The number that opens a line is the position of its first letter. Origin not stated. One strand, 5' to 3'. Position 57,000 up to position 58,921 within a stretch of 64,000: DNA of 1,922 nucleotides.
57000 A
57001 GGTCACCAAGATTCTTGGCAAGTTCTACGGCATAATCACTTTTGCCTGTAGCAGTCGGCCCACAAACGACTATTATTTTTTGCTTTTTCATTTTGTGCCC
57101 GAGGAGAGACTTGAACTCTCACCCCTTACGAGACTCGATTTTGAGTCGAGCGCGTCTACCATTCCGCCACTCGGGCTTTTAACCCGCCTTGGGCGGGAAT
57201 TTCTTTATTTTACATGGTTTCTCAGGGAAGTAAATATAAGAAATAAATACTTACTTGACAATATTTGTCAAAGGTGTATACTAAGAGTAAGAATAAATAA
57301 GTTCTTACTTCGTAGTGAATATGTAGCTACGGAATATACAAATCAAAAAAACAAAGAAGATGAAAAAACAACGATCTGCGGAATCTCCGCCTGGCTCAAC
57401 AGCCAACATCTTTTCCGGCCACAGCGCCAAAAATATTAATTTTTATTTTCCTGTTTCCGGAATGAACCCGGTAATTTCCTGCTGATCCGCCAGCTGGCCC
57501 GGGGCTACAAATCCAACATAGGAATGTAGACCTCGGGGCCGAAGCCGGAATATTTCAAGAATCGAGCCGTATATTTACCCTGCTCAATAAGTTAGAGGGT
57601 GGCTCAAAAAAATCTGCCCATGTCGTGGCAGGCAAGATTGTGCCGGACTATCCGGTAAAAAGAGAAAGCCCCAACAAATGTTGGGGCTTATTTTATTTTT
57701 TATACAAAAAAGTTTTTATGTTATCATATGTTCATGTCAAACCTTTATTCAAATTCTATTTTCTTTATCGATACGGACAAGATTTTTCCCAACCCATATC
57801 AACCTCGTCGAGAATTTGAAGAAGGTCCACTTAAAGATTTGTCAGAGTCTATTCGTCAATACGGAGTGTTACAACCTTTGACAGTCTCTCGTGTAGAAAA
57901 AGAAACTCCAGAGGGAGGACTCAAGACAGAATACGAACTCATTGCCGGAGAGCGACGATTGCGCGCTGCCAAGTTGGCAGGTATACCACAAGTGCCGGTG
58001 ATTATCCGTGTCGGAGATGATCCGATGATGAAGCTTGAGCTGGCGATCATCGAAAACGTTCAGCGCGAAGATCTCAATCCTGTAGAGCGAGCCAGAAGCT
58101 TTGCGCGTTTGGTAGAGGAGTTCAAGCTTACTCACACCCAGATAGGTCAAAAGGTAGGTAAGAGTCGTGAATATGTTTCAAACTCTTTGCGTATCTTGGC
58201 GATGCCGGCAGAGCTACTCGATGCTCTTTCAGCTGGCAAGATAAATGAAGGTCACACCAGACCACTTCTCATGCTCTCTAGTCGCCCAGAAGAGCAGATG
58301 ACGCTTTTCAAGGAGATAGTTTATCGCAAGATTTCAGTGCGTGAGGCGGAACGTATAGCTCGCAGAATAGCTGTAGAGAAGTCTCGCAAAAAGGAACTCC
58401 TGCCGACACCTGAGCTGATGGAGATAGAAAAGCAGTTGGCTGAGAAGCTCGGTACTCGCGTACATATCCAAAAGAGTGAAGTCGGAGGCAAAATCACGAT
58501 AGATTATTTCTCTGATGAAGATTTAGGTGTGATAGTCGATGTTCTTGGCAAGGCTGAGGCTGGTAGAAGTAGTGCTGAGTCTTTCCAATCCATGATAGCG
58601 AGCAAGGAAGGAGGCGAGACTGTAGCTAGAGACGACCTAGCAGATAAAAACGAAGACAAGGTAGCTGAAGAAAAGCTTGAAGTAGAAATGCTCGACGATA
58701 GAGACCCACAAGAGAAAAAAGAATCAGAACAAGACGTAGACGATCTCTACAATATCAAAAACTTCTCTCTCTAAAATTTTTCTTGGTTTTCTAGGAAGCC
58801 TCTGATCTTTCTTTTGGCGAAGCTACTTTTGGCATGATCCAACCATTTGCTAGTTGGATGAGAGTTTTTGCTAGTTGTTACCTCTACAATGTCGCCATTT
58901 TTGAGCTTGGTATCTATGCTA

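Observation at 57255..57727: GC-rich (~50%+) ORF-poor segment between tRNA-Leu and parB with its own promoter and terminator: structured ncRNA, riboregulatory leader, or decayed foreign fragment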

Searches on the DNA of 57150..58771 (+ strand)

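Call 5: search_rna_families(source=window, start=57150, end=57780, threshold=evalue, max_evalue=10, show_alignments=3)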
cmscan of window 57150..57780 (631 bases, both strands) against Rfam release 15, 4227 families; matches with E-value up to 10: 24.
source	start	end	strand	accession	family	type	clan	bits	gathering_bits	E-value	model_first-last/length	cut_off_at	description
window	57652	57745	-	RF00121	MicC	Gene; sRNA;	-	33.9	90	0.0035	1-123/123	no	MicC RNA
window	57588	57704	+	RF00121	MicC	Gene; sRNA;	-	30.9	90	0.014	1-123/123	no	MicC RNA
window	57603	57754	-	RF02070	STnc300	Gene; sRNA;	-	28.7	80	0.11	1-159/159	no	Salmonella enterica sRNA STnc300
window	57657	57725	-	RF02371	PyrG_leader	Cis-reg; leader;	-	24.8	65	0.58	1-78/78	no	PyrG leader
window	57645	57711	-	RF02621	BSnc120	Gene; sRNA;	-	23.4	114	0.0076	1-88/88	no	Brucella sRNA 120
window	57249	57318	+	RF02443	SpR08_sRNA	Gene; sRNA;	-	22.3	80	0.25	1-73/73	no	Streptococcus sRNA SpR08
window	57606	57716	-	RF01770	rimP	Cis-reg; leader;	-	21.2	47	0.58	1-102/102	no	Gammaprotebacteria rimP leader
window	57665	57729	-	RF02844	RefA9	Gene; antisense;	-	20.7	49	1.2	1-64/64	no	Enterococcus sRNA A9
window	57635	57719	+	RF01770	rimP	Cis-reg; leader;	-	19.7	47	1.3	1-102/102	no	Gammaprotebacteria rimP leader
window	57659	57759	-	RF04182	GibS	Gene; sRNA;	-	19.4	115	3.3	10-142/142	no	GibS sRNA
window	57647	57711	+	RF02621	BSnc120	Gene; sRNA;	-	19.1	114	0.17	1-88/88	no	Brucella sRNA 120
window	57657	57780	-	RF02696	Teg49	Gene; sRNA;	-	18.6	186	2.1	58-196/196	5'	Teg49 sRNA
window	57658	57749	-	RF02449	ncr1015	Gene; sRNA;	-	18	60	8.8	33-121/121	no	Bacillus sRNA ncr1015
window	57659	57727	-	RF00506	Thr_leader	Cis-reg; leader;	-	17.8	55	1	1-118/118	no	Threonine operon leader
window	57625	57700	+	RF02049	STnc460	Gene; sRNA;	-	17.5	70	1.2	1-147/147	no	Salmonella enterica sRNA STnc460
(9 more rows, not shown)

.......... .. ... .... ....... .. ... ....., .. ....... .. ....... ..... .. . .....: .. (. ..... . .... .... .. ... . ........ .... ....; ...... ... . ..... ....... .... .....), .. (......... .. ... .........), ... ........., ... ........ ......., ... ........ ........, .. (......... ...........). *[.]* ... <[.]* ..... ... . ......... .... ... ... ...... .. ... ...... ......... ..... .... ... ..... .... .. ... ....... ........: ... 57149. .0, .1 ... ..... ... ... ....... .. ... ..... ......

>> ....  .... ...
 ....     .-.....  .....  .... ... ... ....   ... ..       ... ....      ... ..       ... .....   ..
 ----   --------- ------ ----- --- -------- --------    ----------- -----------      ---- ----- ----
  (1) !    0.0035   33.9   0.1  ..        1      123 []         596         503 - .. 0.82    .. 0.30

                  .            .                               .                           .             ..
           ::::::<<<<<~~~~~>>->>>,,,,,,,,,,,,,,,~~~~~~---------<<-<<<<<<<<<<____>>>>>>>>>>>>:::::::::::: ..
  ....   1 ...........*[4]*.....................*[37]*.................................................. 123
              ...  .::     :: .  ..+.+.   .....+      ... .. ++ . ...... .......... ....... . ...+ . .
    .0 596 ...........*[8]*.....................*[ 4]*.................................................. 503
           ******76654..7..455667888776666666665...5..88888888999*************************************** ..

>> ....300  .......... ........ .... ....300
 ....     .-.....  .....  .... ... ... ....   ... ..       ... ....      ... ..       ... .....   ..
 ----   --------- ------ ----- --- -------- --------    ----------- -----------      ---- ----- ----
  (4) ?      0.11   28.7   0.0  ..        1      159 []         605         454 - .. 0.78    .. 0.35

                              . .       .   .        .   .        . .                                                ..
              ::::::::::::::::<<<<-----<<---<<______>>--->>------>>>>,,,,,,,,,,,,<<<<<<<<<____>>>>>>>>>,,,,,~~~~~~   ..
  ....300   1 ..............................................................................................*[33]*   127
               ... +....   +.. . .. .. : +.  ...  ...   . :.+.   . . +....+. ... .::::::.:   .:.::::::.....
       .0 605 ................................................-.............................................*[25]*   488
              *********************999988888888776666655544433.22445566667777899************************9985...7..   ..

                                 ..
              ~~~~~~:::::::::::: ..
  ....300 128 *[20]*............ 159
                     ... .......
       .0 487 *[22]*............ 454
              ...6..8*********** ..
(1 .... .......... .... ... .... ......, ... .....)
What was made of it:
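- On Any Rfam 15 family (including tmRNA, RNase P, 6S, SRP, riboswitches, large ornate RNAs): In E-value mode, the hits over 57150-57780 are far below threshold, and the best-scoring ones (those shown as alignments) are driven by the terminator hairpin (call 5).
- Closest known: Leader-peptide transcription attenuators. Same: Weak cmscan hits to Phe/Thr leaders arise from the terminator alone (call 5).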

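Call 70: search_rna_families(sources=[L001, L002, L003, L010, L011, L081, L086, L198, L201, L204, L207, L209, L211, L212], threshold=gathering)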
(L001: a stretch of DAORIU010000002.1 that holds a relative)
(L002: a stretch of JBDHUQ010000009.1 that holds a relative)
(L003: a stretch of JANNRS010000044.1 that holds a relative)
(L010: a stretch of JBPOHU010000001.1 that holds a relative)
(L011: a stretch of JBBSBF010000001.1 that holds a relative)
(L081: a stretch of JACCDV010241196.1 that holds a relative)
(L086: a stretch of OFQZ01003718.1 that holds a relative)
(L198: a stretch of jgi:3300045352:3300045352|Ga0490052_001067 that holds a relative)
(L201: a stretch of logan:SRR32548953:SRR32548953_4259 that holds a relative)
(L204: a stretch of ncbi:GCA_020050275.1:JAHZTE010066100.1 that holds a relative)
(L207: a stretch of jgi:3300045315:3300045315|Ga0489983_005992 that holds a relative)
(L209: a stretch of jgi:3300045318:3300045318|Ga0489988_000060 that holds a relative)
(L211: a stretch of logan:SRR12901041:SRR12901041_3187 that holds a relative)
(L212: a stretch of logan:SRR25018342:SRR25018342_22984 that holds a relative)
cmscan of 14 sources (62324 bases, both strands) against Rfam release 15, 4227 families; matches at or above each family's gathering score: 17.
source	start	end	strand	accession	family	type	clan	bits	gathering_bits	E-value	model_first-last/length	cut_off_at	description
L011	1389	1459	-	RF00005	tRNA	Gene; tRNA;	CL00001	71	29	1.6e-13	1-71/71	no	tRNA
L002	1537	1607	+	RF00005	tRNA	Gene; tRNA;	CL00001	70.4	29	2.3e-13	1-71/71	no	tRNA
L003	1261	1331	+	RF00005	tRNA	Gene; tRNA;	CL00001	70.1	29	2.9e-13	1-71/71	no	tRNA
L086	537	607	-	RF00005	tRNA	Gene; tRNA;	CL00001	69.6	29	3.8e-13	1-71/71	no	tRNA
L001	1167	1237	-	RF00005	tRNA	Gene; tRNA;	CL00001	66.2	29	3.4e-12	1-71/71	no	tRNA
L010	1373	1443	-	RF00005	tRNA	Gene; tRNA;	CL00001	66.2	29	3.4e-12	1-71/71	no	tRNA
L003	2520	2600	-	RF00005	tRNA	Gene; tRNA;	CL00001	61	29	9.2e-11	1-71/71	no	tRNA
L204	513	593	-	RF00005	tRNA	Gene; tRNA;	CL00001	61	29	9.2e-11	1-71/71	no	tRNA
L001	2269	2349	-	RF00005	tRNA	Gene; tRNA;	CL00001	60.6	29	1.2e-10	1-71/71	no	tRNA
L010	2476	2556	-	RF00005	tRNA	Gene; tRNA;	CL00001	60.6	29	1.2e-10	1-71/71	no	tRNA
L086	1483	1563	-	RF00005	tRNA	Gene; tRNA;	CL00001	60.6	29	1.2e-10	1-71/71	no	tRNA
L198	458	538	-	RF00005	tRNA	Gene; tRNA;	CL00001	60.6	29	1.2e-10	1-71/71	no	tRNA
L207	325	405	-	RF00005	tRNA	Gene; tRNA;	CL00001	60.6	29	1.2e-10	1-71/71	no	tRNA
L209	355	435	-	RF00005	tRNA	Gene; tRNA;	CL00001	60.6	29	1.2e-10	1-71/71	no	tRNA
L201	4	86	-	RF00005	tRNA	Gene; tRNA;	CL00001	60.2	29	1.5e-10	1-71/71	no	tRNA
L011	2372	2454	-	RF00005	tRNA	Gene; tRNA;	CL00001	57.5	29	8.5e-10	1-71/71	no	tRNA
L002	2436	2518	-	RF00005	tRNA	Gene; tRNA;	CL00001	57.2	29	1e-09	1-71/71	no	tRNA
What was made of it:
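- On Any Rfam 15 family (including tmRNA, RNase P, 6S, SRP, riboswitches, large ornate RNAs): Fourteen homologous loci give tRNAs only (call 70).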

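Call 77: build_rna_model(alignment_id=A4)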
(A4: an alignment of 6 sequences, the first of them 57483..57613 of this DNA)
Model R1 built from alignment A4 (6 sequences, 147 columns); structure: RNAalifold consensus.
model positions 127; base pairs 24; branch points 1; effective number of sequences 1.75; information 0.59 bits per position. Calibrated on 0.2 Mb of random sequence (short: E-values are rough).
structure used (alignment columns):
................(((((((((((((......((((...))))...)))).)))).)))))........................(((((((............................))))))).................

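Call 78: search_with_rna_model(model_id=R1, sources=[window, L001, L002, L003, L004, L005, L006, L007, L009, L010, L011, L012, L013, L014, L016, L081, L082, L083, L084, L085, L086, L087, L093, L102, L198, L200, L201, L204, L206, L207, L209, L211, L212], max_evalue=1, show_alignments=0)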
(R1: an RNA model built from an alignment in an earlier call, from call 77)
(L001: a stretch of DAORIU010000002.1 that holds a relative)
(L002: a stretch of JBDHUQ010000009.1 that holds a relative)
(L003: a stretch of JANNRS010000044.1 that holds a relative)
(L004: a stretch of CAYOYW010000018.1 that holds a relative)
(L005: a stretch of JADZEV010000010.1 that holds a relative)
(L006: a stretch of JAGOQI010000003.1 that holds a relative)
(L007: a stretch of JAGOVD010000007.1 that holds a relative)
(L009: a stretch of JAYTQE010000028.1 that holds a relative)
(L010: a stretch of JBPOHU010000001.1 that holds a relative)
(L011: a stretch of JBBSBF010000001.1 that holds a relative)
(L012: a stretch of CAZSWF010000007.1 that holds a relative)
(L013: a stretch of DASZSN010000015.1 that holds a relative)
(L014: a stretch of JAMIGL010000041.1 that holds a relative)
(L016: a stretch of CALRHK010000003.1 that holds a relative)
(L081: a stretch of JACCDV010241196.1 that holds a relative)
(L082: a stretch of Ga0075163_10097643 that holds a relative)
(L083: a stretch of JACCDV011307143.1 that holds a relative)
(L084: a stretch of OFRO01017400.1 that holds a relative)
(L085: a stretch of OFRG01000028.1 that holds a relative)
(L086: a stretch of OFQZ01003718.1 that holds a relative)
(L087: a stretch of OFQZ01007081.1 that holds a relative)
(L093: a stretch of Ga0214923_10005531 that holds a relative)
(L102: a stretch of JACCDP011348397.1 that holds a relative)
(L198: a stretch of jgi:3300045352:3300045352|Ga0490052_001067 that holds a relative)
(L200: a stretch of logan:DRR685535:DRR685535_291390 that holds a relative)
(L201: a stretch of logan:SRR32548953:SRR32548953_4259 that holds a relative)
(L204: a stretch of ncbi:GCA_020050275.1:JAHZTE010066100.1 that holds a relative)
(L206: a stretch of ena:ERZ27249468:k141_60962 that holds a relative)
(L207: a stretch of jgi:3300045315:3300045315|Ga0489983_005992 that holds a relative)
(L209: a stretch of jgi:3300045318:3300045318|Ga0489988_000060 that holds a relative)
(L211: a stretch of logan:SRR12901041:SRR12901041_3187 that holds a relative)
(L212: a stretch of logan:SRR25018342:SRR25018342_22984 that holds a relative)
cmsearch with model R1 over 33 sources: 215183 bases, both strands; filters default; matches with E-value up to 1: 10.
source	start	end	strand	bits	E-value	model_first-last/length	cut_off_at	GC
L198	973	1103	+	128.1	2.1e-28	1-127/127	no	0.5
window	57483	57614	+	125.6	8e-28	1-127/127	no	0.49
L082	141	266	+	124.7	1.3e-27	1-127/127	no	0.55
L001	2786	2906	+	123.9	2e-27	1-127/127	no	0.49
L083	21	147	+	112.4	1.1e-24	1-127/127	no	0.47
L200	464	573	+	87.7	9.3e-19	1-127/127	no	0.55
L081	270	378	+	81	3.8e-17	1-127/127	no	0.53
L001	2801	2841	-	14.6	0.29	16-57/127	no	0.51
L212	371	469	+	14.5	0.3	1-127/127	no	0.42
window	51559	51633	+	13.2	0.63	1-127/127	no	0.43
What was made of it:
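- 57495..57541 (+): Long irregular hairpin P7 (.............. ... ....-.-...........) just after the stop codon. It is truncated in L081. Covariance model R1 scores 81-128 bits on 7 members (call 78).
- Tried and rejected: A covariance model of P7-P8 recovers only the seven close members (call 78).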

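Call 83: search_dna_similar(query=window:57290-57700:+, collection=phages, mode=distant, max_evalue=0.01, max_rows=5)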
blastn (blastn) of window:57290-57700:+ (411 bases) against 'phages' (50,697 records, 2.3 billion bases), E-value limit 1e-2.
Records with a match: 2; places in all: 2; records where one place covers at least 80% of the query: 0.
Best place of each record, by identity: 90-95% 2.
By first word of the organism name: Shigella 2.
By host as written in the record: Shigella boydii 2.
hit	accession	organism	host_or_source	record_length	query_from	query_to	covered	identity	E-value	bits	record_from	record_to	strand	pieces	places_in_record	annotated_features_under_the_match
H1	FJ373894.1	Shigella phage Ag3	Shigella boydii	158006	376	409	8%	94.1%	6e-5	54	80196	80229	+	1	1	orf00141: conserved hypothetical phage protein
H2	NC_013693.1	Shigella phage Ag3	Shigella boydii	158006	376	409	8%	94.1%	6e-5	54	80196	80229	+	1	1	orf00141: acyl carrier protein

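Call 84: search_dna_similar(query=window:57290-57700:+, collection=plasmids, mode=distant, max_evalue=0.01, max_rows=5)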
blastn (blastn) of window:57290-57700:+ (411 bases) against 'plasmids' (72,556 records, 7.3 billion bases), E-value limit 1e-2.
No match.
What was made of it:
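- On Pseudogene / foreign gene fragment: No phage or plasmid DNA match apart from a 34-nt terminator-like stretch (calls 83, 84).
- Tried and rejected: Phage and plasmid blastn gave only a 34-nt terminator-like match (calls 83, 84).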

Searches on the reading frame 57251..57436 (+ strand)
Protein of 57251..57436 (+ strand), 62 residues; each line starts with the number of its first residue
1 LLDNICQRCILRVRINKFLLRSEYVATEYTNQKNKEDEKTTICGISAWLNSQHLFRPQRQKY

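Call 82: search_protein_families(library=pfam, max_evalue=10, proteins=[window:57251-57436:+])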
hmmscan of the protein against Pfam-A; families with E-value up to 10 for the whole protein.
seq(62 aa): 0 families
